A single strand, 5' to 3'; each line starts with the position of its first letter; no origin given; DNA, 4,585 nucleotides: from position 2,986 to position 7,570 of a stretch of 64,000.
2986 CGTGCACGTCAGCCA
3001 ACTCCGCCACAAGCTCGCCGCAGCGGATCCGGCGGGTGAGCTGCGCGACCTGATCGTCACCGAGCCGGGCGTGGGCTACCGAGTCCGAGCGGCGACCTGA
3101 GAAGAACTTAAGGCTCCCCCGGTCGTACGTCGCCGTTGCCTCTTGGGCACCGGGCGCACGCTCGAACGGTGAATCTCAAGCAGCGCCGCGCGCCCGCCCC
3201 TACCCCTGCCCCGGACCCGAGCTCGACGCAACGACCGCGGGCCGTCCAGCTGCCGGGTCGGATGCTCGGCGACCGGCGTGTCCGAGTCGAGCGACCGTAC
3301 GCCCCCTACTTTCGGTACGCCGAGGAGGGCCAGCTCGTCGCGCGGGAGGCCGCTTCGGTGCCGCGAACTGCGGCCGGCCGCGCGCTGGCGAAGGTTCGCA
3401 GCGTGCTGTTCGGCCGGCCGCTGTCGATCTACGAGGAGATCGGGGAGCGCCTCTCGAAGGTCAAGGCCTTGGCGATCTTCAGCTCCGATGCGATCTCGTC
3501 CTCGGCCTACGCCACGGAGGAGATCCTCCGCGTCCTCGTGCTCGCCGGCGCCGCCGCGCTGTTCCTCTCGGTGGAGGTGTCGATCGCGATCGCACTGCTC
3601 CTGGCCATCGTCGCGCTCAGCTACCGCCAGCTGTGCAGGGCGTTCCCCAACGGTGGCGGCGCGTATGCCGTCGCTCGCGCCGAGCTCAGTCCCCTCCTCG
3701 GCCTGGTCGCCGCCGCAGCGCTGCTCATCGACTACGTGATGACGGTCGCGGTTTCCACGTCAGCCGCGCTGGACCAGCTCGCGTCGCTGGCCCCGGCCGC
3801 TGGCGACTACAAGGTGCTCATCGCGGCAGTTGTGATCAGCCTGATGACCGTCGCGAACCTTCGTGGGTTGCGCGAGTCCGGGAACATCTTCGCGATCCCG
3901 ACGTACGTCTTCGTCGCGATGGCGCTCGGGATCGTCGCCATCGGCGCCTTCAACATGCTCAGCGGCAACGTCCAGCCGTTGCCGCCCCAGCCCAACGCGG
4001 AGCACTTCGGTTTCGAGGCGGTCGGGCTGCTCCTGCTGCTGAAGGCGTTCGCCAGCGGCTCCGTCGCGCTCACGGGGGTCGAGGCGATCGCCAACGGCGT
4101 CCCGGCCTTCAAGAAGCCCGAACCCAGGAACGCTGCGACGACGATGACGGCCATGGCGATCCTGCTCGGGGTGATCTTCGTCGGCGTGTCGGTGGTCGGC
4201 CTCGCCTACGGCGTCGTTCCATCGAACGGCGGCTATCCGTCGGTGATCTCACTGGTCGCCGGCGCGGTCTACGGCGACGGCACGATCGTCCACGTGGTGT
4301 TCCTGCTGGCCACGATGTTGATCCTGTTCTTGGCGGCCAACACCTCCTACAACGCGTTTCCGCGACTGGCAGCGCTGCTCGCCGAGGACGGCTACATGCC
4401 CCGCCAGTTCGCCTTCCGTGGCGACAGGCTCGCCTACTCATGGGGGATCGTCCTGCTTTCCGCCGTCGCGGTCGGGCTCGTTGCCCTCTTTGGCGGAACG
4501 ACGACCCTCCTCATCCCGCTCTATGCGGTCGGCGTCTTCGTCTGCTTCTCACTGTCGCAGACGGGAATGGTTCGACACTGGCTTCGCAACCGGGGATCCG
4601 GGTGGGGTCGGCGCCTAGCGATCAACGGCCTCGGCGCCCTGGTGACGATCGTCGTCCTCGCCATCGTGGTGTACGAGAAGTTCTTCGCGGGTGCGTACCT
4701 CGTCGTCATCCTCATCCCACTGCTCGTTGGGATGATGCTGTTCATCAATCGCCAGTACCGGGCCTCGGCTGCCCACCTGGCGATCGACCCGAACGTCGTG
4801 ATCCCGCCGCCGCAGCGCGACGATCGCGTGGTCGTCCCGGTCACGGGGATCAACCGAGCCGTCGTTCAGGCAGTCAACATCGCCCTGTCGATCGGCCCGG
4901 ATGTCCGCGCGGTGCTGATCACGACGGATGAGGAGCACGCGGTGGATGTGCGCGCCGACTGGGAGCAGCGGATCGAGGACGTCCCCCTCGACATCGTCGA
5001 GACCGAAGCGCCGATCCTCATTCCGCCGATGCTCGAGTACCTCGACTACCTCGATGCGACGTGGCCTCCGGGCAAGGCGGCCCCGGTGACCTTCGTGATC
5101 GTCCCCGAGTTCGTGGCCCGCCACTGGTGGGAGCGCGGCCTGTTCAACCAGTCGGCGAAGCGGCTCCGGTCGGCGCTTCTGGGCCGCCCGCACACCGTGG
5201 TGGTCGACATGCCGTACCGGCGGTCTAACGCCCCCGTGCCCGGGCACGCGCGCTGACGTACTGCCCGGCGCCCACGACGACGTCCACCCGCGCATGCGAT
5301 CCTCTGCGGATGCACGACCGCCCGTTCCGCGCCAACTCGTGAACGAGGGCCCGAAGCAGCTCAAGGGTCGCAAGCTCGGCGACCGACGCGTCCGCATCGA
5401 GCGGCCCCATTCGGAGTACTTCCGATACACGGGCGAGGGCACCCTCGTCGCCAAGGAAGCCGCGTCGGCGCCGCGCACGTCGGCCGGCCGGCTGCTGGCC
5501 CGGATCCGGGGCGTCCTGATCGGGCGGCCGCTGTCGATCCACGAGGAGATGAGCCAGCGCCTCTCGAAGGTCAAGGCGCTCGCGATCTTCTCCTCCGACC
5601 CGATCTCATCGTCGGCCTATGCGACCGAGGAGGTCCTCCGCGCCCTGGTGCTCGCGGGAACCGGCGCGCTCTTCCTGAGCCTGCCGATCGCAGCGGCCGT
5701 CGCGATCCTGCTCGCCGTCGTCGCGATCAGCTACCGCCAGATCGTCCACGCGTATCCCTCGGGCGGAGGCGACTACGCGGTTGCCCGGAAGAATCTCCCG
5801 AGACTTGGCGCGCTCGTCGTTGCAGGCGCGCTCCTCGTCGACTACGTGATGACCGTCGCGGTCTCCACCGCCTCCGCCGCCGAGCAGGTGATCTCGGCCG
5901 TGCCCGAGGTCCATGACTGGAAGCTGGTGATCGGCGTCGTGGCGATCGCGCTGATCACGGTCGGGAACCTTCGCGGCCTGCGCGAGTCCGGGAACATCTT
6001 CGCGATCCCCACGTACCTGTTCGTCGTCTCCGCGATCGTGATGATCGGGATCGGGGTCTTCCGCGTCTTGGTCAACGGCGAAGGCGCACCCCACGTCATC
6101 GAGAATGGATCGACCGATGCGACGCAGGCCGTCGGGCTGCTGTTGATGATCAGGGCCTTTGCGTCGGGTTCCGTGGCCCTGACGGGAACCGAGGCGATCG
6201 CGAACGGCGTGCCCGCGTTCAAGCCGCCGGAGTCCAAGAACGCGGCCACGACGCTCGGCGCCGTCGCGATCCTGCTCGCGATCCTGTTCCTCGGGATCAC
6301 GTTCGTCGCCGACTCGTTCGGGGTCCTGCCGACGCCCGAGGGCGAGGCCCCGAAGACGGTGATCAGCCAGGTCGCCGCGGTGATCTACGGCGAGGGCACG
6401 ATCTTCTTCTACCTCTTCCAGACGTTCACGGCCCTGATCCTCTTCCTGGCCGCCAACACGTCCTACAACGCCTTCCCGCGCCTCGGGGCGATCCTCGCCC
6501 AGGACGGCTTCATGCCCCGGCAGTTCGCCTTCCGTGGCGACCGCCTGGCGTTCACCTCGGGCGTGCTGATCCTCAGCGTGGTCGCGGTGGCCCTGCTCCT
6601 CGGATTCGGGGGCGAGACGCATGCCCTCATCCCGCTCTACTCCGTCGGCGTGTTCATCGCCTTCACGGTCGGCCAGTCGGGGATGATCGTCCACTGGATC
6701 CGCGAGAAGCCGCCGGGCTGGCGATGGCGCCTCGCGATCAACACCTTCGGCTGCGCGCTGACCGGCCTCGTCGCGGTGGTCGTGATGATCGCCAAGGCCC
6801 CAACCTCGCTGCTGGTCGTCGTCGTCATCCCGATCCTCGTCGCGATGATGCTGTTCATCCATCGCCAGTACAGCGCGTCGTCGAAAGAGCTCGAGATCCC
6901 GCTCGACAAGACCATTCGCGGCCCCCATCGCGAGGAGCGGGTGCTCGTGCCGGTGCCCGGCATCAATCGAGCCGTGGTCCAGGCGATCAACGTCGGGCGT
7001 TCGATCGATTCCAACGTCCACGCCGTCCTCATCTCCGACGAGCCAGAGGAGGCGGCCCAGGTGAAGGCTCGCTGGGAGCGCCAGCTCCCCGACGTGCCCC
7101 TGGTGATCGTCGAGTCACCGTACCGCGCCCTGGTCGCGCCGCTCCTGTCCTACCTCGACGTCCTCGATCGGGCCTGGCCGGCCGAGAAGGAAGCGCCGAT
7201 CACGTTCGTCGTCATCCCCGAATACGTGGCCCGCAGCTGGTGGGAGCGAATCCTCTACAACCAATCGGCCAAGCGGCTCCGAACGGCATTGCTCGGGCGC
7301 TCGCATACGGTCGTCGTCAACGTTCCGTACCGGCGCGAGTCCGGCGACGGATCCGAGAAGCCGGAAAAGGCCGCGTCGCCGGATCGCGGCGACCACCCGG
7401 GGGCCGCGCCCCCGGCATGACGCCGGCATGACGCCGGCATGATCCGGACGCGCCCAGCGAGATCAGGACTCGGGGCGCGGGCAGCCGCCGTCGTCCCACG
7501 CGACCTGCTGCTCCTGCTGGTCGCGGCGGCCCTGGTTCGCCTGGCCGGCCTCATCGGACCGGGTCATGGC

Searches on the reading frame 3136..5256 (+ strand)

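Call 66: search_protein_families(library=pfam, proteins=[window:3136-5256:+], max_evalue=0.01)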
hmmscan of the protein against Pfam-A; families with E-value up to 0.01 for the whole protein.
window:3136-5256:+ (706 aa): 2 families
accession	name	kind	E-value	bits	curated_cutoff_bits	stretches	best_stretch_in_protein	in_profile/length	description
PF13520.12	AA_permease_2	-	1.4e-31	110.3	27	1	107-512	2-405/427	Amino acid permease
PF02705.21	K_trans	-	0.00097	18.1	24.8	1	186-345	93-248/454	K+ potassium transporter integral membrane domain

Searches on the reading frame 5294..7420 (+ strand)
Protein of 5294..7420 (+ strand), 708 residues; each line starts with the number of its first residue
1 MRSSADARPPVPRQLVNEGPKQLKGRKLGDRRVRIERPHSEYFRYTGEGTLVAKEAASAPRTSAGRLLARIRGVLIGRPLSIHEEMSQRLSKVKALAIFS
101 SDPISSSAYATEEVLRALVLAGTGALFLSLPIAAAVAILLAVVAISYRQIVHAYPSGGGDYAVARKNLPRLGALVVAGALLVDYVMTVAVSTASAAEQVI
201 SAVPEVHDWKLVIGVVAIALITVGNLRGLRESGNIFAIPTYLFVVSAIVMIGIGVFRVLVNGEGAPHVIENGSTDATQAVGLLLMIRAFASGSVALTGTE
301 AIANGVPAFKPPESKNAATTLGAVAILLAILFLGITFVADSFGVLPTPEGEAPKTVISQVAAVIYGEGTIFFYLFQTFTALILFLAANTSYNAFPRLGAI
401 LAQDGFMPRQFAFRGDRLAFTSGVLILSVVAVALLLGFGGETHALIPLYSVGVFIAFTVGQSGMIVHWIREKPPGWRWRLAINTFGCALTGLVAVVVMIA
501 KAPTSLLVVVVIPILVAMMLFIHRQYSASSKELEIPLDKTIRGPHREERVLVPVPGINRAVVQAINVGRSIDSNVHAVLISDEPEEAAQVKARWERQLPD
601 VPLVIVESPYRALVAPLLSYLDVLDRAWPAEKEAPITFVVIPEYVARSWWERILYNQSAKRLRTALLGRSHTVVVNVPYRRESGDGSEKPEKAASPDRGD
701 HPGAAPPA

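Call 66: search_protein_families(library=pfam, proteins=[window:5294-7420:+], max_evalue=0.01)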
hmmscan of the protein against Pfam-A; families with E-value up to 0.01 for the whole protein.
window:5294-7420:+ (708 aa): 1 family
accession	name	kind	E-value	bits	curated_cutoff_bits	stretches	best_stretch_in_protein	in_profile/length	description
PF13520.12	AA_permease_2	-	2.3e-34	119.5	27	1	91-504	2-411/427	Amino acid permease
